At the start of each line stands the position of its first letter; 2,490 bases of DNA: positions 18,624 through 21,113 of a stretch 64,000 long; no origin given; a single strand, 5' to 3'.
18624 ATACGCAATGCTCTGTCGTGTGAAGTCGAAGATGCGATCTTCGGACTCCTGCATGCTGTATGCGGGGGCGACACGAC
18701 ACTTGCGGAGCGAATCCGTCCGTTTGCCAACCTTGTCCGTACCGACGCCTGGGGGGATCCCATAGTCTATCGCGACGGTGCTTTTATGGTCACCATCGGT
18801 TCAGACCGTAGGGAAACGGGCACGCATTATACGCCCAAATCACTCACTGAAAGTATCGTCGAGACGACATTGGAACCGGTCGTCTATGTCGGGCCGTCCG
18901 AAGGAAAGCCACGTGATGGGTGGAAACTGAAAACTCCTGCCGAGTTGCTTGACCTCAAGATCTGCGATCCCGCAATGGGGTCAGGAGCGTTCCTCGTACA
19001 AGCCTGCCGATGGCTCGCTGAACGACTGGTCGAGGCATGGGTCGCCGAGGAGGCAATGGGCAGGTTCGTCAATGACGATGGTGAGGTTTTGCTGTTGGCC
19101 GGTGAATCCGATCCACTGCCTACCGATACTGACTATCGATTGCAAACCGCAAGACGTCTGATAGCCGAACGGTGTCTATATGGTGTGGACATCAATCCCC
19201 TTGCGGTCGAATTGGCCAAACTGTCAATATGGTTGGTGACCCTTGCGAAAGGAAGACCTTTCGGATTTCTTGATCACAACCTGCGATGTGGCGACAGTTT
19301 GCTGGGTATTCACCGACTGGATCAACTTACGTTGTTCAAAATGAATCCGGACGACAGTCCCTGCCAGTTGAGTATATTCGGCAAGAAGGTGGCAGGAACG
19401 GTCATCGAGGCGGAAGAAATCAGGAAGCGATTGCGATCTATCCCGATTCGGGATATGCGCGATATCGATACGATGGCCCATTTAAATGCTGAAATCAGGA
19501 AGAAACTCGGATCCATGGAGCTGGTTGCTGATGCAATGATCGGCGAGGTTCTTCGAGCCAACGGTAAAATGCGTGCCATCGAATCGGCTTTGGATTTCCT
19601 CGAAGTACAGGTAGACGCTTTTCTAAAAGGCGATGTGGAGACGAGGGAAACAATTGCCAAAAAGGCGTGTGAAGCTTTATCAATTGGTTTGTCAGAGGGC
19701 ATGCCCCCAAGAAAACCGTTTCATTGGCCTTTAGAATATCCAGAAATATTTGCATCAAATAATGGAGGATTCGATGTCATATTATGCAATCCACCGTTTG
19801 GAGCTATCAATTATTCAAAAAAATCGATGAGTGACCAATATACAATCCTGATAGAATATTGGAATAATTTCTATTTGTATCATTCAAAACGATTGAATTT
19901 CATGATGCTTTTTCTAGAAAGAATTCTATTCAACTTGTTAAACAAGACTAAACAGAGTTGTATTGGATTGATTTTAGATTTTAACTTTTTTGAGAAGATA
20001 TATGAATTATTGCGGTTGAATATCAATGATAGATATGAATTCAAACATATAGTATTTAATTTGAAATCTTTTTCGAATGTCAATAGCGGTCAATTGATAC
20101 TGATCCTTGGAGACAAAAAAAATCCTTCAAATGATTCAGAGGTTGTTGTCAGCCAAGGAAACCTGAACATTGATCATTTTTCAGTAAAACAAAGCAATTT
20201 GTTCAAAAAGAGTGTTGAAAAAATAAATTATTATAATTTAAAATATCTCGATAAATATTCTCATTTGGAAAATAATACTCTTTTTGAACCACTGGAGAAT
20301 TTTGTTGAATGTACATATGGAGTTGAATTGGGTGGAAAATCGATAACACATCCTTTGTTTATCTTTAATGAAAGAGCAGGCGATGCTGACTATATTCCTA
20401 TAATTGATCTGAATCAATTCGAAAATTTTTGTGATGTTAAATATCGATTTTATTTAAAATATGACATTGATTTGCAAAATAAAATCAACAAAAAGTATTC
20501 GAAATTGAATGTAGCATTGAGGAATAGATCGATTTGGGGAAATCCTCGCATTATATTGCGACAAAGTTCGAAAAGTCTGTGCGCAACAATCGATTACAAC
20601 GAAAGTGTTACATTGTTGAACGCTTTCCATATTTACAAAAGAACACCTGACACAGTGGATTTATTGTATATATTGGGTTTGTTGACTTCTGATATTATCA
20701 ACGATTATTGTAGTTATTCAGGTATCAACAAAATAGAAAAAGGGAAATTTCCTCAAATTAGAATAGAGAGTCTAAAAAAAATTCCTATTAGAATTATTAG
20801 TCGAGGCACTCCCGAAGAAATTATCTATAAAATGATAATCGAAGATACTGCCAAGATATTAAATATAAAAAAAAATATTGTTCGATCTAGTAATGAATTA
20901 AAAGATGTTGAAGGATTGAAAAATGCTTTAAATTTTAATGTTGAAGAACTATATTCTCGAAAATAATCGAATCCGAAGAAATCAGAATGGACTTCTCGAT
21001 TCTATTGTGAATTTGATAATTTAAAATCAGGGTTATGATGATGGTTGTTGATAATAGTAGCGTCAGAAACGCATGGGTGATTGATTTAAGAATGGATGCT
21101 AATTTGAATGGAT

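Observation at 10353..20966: Two DrmMI paralogues with unrelated specificity domains: a possible dual-specificity, recombination-switchable DISARM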

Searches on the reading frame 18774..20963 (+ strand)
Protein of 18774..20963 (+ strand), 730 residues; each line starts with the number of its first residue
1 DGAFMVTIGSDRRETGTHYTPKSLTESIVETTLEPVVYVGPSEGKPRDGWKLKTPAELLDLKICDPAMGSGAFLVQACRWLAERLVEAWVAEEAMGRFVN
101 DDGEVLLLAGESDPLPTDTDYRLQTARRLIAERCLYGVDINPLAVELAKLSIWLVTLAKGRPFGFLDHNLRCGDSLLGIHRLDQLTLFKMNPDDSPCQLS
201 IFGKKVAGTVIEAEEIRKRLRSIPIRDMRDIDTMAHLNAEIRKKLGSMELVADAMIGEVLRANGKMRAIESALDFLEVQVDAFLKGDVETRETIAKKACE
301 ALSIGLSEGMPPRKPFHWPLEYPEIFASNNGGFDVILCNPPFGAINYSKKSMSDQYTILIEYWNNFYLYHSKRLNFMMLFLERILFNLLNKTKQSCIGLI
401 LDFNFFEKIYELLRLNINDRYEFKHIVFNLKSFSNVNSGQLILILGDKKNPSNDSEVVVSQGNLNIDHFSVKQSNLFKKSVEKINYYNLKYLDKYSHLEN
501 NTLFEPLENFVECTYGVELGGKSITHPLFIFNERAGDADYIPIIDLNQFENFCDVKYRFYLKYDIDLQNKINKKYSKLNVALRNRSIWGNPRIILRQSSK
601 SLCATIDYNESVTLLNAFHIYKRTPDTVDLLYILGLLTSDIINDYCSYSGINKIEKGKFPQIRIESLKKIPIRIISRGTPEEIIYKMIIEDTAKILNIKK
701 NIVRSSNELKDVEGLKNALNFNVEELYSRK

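Call 77: predict_structure(alignment_id=A2)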
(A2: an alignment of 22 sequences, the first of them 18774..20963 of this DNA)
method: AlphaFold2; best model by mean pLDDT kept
length: 730 residues; sequences in the alignment: 22
mean_pLDDT: 63.9   pTM: 0.41
mean pLDDT of the five models: 63.9, 59.6, 56.7, 56.5, 53.4
residues with pLDDT >= 90: 47; 70-90: 247; 50-70: 270; < 50: 166
segments of 3 or more residues with pLDDT < 50: 1-20, 64-71, 135-192, 314-335, 432-437, 463-492, 520-528, 654-658
pLDDT, mean of each block of 10 residues (from residue 1): 23 33 63 74 58 85 47 66 91 89 83 83 82 45 37 35 33 32 39 53 61 65 61 69 67 64 67 76 78 74 59 41 34 48 52 63 62 65 67 66 66 69 69 49 72 59 39 39 43 63 86 74 46 61 73 68 64 51 57 84 84 80 83 92 78 52 85 81 90 84 64 88 81
secondary structure, 60 per line:
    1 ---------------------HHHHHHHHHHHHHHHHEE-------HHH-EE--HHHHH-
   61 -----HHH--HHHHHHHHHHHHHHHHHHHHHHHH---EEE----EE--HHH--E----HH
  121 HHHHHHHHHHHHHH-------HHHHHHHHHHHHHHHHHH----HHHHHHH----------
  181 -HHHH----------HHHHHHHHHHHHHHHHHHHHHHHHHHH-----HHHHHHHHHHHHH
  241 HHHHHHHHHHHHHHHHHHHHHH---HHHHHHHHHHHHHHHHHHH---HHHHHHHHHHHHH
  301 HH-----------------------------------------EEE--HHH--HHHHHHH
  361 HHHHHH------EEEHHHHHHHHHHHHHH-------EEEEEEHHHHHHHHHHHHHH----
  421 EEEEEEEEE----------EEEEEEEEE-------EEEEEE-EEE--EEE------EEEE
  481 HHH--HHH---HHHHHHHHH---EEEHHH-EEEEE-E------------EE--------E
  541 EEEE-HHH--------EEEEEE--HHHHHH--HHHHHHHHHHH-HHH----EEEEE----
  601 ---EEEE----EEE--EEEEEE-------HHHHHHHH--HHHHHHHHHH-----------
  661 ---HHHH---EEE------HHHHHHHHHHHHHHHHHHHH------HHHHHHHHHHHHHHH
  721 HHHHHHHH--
elements in order (helices of 4 or more, strands of 3 or more residues): H22-37 H55-59 H71-94 E98-100 H119-134 H142-159 H164-170 H182-185 H196-222 H228-262 H266-284 H288-302 E344-346 H354-366 E373-375 H376-389 E397-402 H403-416 E421-429 E440-448 E456-461 E463-465 E468-470 E477-480 H492-500 E504-506 E511-515 E540-544 E557-562 H565-570 H573-583 E592-596 E604-607 E612-614 E617-622 H630-637 H640-649 H664-667 E671-673 H680-699 H706-728

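Call 80: fold_search(model_id=the predicted structure, library=pdb)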
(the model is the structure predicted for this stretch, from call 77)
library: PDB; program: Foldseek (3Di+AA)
matches with E <= 10: 195; with E <= 0.001: 58
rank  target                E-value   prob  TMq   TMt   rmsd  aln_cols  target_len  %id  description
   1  7lni_C                8.0e-14  1.00  0.35  0.45  12.0       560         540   14  SeMet CamA Adenine Methyltransferase Complexed to Cognate Substrate DNA (released 2021-05-19)
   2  7rfn_C                8.8e-14  1.00  0.34  0.44   8.4       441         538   15  CamA Adenine Methyltransferase Complexed to Cognate Substrate DNA and Inhibitor SGC8158 (released 2021-09-15)
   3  7lni_A                1.1e-13  1.00  0.35  0.45   8.1       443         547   15  SeMet CamA Adenine Methyltransferase Complexed to Cognate Substrate DNA (released 2021-05-19)
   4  7rfk_C                1.8e-13  1.00  0.35  0.44   8.1       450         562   16  CamA Adenine Methyltransferase Complexed to Cognate Substrate DNA and Inhibitor Sinefungin (released 2021-09-15)
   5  8fs1_C                1.9e-13  1.00  0.35  0.45   8.0       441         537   15  CamA Adenine Methyltransferase Complexed to Cognate Substrate DNA and Inhibitor 11a (YD905) (released 2023-05-10)
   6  7lnj_C                1.9e-13  1.00  0.35  0.45   8.2       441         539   16  CamA Adenine Methyltransferase Complexed to Cognate Substrate DNA (released 2021-05-19)
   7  7rfl_B                2.0e-13  1.00  0.35  0.44   8.3       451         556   16  CamA Adenine Methyltransferase Complexed to Cognate Substrate DNA and Inhibitor SGC0946 (released 2021-09-15)
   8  8cy2_A                2.2e-13  1.00  0.35  0.45   8.0       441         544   15  CamA Adenine Methyltransferase Complexed to Cognate Substrate DNA and Inhibitor APNEA (Compound 9) (released 2023-01-11)
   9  7rfm_B                2.2e-13  1.00  0.34  0.44   8.3       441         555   15  CamA Adenine Methyltransferase Complexed to Cognate Substrate DNA and Inhibitor EPZ004777 (released 2021-09-15)
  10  8cxx_A                2.5e-13  1.00  0.35  0.45   8.0       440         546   14  CamA Adenine Methyltransferase Complexed to Cognate Substrate DNA and Compound 6 (released 2023-01-11)
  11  7rfk_B                2.7e-13  1.00  0.34  0.42   8.3       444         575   16  CamA Adenine Methyltransferase Complexed to Cognate Substrate DNA and Inhibitor Sinefungin (released 2021-09-15)
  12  7rfm_A                2.8e-13  1.00  0.35  0.45  10.3       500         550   15  CamA Adenine Methyltransferase Complexed to Cognate Substrate DNA and Inhibitor EPZ004777 (released 2021-09-15)
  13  7rfn_A                3.4e-13  1.00  0.35  0.44   8.3       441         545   15  CamA Adenine Methyltransferase Complexed to Cognate Substrate DNA and Inhibitor SGC8158 (released 2021-09-15)
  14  8cxw_B                3.7e-13  1.00  0.35  0.45   8.0       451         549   16  CamA Adenine Methyltransferase Complexed to Cognate Substrate DNA and Inhibitor piclidenoson (Compound 4) (released 2023-01-11)
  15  8fs2_A                3.9e-13  1.00  0.35  0.45   8.0       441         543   15  CamA Adenine Methyltransferase Complexed to Cognate Substrate DNA and Inhibitor 11b (YD907) (released 2023-05-10)
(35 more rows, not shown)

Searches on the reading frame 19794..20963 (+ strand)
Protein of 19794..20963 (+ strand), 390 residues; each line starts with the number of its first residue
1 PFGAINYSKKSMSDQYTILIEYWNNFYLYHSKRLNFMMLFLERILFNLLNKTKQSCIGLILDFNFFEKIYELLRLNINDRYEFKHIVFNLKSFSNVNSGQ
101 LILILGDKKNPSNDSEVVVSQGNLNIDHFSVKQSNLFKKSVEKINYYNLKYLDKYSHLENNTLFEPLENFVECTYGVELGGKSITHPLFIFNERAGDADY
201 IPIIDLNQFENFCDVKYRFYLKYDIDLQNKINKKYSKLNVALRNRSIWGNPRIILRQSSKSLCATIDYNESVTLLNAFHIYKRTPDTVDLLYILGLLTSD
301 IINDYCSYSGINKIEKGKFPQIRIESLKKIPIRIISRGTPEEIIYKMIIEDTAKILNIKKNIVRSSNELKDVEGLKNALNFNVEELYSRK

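Call 23: search_protein_representatives(protein=window:19794-20963:+)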
Query: 390 residues. Proteins with E-value up to 0.001 (for the whole library): 173; up to 1e-10: 42; up to 1e-30: 3. The best 150 are listed.
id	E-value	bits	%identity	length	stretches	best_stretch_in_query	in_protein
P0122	2.5e-67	244.1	41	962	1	1-360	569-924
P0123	4.6e-33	131.3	36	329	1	58-338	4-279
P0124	3.6e-32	128.4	31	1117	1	7-343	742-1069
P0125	2.0e-20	89.7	31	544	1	18-373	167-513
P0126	4.2e-20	88.7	32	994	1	19-378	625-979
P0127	1.7e-19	86.6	31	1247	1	32-333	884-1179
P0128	5.6e-19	85.0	30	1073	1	7-387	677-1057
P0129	6.8e-19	84.7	30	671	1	31-334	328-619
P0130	2.1e-17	79.8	30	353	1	38-343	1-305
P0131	8.0e-17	77.9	32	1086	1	33-358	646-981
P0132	1.8e-16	76.7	32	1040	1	7-379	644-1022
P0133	2.3e-16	76.3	29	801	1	7-388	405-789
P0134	3.0e-16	76.0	32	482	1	31-348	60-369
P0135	1.0e-14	70.9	30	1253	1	33-369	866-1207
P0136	1.0e-14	70.9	28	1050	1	26-346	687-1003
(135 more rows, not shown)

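Call 25: search_protein_families(library=pfam, proteins=[P0122, P0124, P0126, P0127, P0128], max_evalue=0.001)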
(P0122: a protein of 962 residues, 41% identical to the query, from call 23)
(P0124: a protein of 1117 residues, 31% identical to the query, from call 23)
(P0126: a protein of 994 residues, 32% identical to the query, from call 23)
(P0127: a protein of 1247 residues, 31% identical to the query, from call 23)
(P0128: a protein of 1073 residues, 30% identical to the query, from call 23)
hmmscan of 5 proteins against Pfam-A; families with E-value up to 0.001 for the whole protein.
P0122 (962 aa): 6 families
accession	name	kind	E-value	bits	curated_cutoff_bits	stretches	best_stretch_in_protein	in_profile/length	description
PF07669.17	Eco57I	-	3.3e-28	99.3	25.3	1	465-655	2-163/171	Eco57I restriction-modification methylase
PF12950.13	TaqI_C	-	7.2e-17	62.2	26.5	1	781-895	16-118/118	TaqI-like C-terminal specificity domain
PF20473.4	MmeI_Mtase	-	3.6e-15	56.3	27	1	394-609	16-184/259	MmeI, DNA-methyltransferase domain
PF02384.22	N6_Mtase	-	5.8e-11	42.7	20.4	1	361-581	20-146/311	N-6 DNA Methylase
PF01170.24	UPF0020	-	1.4e-07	31.9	22.3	0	400-481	31-94/197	RMKL-like, methyltransferase domain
PF04313.20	HSDR_N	-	4.7e-06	27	25.1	0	60-134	113-192/198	Type I restriction enzyme R protein N terminus (HSDR_N)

P0124 (1117 aa): 4 families
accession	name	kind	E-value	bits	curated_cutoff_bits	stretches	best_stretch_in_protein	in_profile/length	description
PF07669.17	Eco57I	-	6.3e-23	82.1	25.3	1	669-819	1-161/171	Eco57I restriction-modification methylase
PF02384.22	N6_Mtase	-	3.7e-14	53.2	20.4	1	582-799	21-187/311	N-6 DNA Methylase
PF20473.4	MmeI_Mtase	-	2.5e-10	40.4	27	1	614-753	16-161/259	MmeI, DNA-methyltransferase domain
PF12950.13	TaqI_C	-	3.7e-09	37.3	26.5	1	962-1053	24-113/118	TaqI-like C-terminal specificity domain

P0126 (994 aa): 5 families
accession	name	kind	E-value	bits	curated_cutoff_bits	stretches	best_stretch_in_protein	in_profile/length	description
PF07669.17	Eco57I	-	1.1e-29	104.2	25.3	1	500-694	1-164/171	Eco57I restriction-modification methylase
PF12950.13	TaqI_C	-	4e-11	43.6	26.5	1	810-930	15-118/118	TaqI-like C-terminal specificity domain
PF20473.4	MmeI_Mtase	-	8.7e-11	41.9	27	1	415-640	16-177/259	MmeI, DNA-methyltransferase domain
PF02384.22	N6_Mtase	-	5.8e-09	36.1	20.4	1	382-441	21-69/311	N-6 DNA Methylase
PF01170.24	UPF0020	-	2.3e-06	27.9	22.3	1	421-529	31-106/197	RMKL-like, methyltransferase domain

P0127 (1247 aa): 4 families
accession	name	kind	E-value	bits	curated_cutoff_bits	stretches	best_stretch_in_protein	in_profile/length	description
PF07669.17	Eco57I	-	1.2e-21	78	25.3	1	678-937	1-164/171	Eco57I restriction-modification methylase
PF02384.22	N6_Mtase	-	1.9e-09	37.7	20.4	0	455-496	3-40/311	N-6 DNA Methylase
PF12950.13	TaqI_C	-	2.6e-09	37.8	26.5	1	1090-1178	33-118/118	TaqI-like C-terminal specificity domain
PF20473.4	MmeI_Mtase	-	0.00071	19.3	27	0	573-671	10-58/259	MmeI, DNA-methyltransferase domain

P0128 (1073 aa): 5 families
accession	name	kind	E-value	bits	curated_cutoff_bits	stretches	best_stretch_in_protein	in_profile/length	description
PF07669.17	Eco57I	-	8.7e-24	84.9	25.3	1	511-759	1-164/171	Eco57I restriction-modification methylase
PF12950.13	TaqI_C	-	9.5e-12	45.7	26.5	1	910-1005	25-118/118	TaqI-like C-terminal specificity domain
PF02384.22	N6_Mtase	-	9.6e-12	45.3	20.4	1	649-758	113-211/311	N-6 DNA Methylase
PF25120.1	DUF7814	-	3.8e-06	27.2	27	1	207-340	75-217/228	Domain of unknown function (DUF7814)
PF20473.4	MmeI_Mtase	-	0.00034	20.3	27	0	427-529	7-81/259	MmeI, DNA-methyltransferase domain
